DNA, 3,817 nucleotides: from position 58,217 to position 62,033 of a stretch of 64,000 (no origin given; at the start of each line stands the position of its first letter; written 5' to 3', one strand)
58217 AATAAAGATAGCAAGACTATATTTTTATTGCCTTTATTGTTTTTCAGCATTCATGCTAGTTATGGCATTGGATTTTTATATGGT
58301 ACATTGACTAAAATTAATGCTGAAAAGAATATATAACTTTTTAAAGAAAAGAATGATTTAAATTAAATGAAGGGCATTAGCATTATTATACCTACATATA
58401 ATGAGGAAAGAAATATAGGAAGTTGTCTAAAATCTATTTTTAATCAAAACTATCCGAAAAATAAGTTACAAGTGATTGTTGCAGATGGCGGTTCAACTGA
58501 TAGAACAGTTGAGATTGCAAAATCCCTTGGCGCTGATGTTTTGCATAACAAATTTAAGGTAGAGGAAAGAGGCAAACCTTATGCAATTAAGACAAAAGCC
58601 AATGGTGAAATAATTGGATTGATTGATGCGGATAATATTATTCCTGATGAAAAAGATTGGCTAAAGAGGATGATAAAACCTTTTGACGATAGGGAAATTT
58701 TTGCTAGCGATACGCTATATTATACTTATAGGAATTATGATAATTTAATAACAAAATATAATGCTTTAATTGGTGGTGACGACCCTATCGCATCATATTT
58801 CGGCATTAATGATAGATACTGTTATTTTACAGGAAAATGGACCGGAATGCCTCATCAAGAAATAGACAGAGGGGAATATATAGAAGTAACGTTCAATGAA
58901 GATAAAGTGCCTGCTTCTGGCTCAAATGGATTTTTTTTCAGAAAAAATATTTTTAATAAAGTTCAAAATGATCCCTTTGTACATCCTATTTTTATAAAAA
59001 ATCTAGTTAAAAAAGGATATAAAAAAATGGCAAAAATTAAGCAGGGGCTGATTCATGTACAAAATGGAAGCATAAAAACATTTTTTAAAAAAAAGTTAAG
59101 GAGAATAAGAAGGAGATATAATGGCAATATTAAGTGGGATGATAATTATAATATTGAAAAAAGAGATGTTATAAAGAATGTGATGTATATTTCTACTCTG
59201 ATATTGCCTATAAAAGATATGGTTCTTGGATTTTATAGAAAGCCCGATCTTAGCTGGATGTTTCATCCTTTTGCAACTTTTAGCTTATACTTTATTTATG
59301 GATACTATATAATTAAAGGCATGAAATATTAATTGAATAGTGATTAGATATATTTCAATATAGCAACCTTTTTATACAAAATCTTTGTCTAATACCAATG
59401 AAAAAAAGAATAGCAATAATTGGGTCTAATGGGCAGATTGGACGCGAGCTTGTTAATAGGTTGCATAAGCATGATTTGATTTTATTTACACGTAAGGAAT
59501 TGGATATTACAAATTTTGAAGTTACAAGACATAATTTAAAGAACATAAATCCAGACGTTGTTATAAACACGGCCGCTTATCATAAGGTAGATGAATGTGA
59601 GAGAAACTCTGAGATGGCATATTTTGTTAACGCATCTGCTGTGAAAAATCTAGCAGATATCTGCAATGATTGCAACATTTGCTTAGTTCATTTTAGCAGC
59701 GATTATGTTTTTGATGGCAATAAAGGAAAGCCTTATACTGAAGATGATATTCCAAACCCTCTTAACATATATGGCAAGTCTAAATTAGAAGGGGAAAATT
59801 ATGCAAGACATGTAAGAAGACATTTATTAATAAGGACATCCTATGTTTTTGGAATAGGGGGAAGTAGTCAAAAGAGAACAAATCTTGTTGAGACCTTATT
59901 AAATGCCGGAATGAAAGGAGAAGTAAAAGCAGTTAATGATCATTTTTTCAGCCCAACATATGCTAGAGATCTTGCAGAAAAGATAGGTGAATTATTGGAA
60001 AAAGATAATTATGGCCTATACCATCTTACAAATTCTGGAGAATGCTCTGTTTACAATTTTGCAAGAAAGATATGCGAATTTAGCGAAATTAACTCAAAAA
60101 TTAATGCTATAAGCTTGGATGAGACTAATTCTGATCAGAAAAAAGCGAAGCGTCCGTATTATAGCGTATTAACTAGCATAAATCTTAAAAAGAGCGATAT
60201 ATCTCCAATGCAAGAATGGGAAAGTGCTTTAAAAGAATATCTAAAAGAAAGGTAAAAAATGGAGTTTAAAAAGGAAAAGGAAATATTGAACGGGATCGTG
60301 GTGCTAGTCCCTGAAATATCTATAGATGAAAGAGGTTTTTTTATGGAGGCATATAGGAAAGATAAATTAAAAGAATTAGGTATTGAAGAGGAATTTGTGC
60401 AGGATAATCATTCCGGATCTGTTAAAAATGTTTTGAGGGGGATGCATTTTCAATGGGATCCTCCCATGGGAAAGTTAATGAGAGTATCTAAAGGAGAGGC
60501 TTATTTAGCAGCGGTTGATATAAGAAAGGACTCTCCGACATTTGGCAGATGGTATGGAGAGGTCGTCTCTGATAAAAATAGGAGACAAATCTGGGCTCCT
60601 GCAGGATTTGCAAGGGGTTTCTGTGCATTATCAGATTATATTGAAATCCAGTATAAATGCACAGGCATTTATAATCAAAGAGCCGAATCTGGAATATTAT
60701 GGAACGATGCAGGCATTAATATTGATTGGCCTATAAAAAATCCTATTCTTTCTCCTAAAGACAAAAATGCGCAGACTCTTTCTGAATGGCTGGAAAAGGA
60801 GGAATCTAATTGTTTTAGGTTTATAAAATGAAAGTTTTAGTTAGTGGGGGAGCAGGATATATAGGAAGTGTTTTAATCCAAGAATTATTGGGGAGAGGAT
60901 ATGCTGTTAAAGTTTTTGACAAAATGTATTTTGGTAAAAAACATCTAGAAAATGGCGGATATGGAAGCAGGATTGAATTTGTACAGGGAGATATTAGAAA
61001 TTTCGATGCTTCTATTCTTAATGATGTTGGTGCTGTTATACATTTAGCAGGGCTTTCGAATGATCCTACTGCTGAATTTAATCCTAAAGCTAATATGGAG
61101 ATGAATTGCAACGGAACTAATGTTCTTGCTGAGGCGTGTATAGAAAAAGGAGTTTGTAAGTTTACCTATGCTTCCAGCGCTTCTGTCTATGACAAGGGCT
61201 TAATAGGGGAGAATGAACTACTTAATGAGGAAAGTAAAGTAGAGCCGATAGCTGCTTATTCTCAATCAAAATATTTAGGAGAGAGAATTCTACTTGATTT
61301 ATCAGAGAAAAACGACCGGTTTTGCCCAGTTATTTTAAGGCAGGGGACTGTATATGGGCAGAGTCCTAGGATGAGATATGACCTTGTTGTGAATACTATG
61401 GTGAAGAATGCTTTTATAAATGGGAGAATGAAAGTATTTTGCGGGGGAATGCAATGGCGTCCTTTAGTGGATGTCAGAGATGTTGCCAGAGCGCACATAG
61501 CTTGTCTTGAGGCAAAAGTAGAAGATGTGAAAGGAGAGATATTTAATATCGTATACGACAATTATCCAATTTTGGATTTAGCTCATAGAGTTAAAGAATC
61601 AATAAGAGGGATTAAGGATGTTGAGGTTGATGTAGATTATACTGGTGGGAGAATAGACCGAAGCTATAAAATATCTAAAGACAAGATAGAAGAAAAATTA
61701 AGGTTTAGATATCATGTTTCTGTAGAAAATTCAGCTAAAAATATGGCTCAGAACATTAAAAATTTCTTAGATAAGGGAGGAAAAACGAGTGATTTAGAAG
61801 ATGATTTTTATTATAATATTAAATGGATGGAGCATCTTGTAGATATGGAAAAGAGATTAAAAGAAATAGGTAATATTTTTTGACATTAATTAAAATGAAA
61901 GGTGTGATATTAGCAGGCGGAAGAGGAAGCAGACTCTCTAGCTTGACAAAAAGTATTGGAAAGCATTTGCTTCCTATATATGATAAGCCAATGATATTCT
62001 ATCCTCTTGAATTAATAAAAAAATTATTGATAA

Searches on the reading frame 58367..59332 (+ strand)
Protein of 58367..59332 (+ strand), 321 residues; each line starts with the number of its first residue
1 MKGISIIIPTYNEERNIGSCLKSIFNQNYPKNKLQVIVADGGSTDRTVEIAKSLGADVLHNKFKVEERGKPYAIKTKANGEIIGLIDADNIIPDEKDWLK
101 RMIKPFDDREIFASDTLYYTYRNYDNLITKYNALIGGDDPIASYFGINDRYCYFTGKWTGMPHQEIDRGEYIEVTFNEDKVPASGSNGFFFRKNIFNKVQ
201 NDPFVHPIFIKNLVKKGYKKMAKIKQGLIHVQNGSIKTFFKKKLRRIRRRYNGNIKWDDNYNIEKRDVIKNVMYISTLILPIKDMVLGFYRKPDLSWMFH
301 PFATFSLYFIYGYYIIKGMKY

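Call 77: search_protein_families(library=pfam, proteins=[window:58367-59332:+], max_evalue=0.001)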
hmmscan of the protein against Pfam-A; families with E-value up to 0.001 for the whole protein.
window:58367-59332:+ (321 aa): 2 families
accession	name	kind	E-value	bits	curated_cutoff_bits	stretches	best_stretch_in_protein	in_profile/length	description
PF00535.33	Glycos_transf_2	-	2.3e-23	83.4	23.3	1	5-132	1-130/168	Glycosyl transferase family 2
PF13641.12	Glyco_tranf_2_3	-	4.8e-10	40.3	27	1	4-107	3-112/230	Glycosyltransferase like family 2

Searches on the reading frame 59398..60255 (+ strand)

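Call 77: search_protein_families(library=pfam, proteins=[window:59398-60255:+], max_evalue=0.001)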
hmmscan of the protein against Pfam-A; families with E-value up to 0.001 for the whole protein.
window:59398-60255:+ (285 aa): 6 families
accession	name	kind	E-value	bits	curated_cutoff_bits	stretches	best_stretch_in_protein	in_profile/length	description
PF04321.23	RmlD_sub_bind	-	2.8e-81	273.2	27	1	4-284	2-284/287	RmlD substrate binding domain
PF01370.27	Epimerase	-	3.5e-21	76.1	20.9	1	5-196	1-221/240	NAD dependent epimerase/dehydratase family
PF16363.11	GDP_Man_Dehyd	-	9.3e-14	52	27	1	33-249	57-286/332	GDP-mannose 4,6 dehydratase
PF02719.21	Polysacc_synt_2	-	6.3e-08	32.6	20.2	1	36-140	62-153/293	Polysaccharide biosynthesis protein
PF07993.18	NAD_binding_4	-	2.2e-06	27.4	20.1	1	51-170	88-229/258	Male sterility protein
PF01073.25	3Beta_HSD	-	3.3e-05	23.5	22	1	35-193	52-222/280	3-beta hydroxysteroid dehydrogenase/isomerase family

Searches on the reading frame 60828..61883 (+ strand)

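Call 77: search_protein_families(library=pfam, proteins=[window:60828-61883:+], max_evalue=0.001)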
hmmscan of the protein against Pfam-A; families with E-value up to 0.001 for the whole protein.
window:60828-61883:+ (351 aa): 7 families
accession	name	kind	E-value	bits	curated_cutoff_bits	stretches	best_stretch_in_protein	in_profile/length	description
PF01370.27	Epimerase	-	2.1e-41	142.3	20.9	1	3-241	1-239/240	NAD dependent epimerase/dehydratase family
PF01073.25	3Beta_HSD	-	1.2e-25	90.5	22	1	4-249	1-255/280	3-beta hydroxysteroid dehydrogenase/isomerase family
PF16363.11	GDP_Man_Dehyd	-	8.8e-24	85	27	1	4-306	1-332/332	GDP-mannose 4,6 dehydratase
PF04321.23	RmlD_sub_bind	-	8.9e-18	64.8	27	1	1-233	1-203/287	RmlD substrate binding domain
PF02719.21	Polysacc_synt_2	-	1.2e-10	41.5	20.2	1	3-123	1-130/293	Polysaccharide biosynthesis protein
PF07993.18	NAD_binding_4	-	3.3e-08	33.4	20.1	1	48-205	62-239/258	Male sterility protein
PF13460.12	NAD_binding_10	-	8.4e-06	26.2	27.2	1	7-155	1-131/184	NAD(P)H-binding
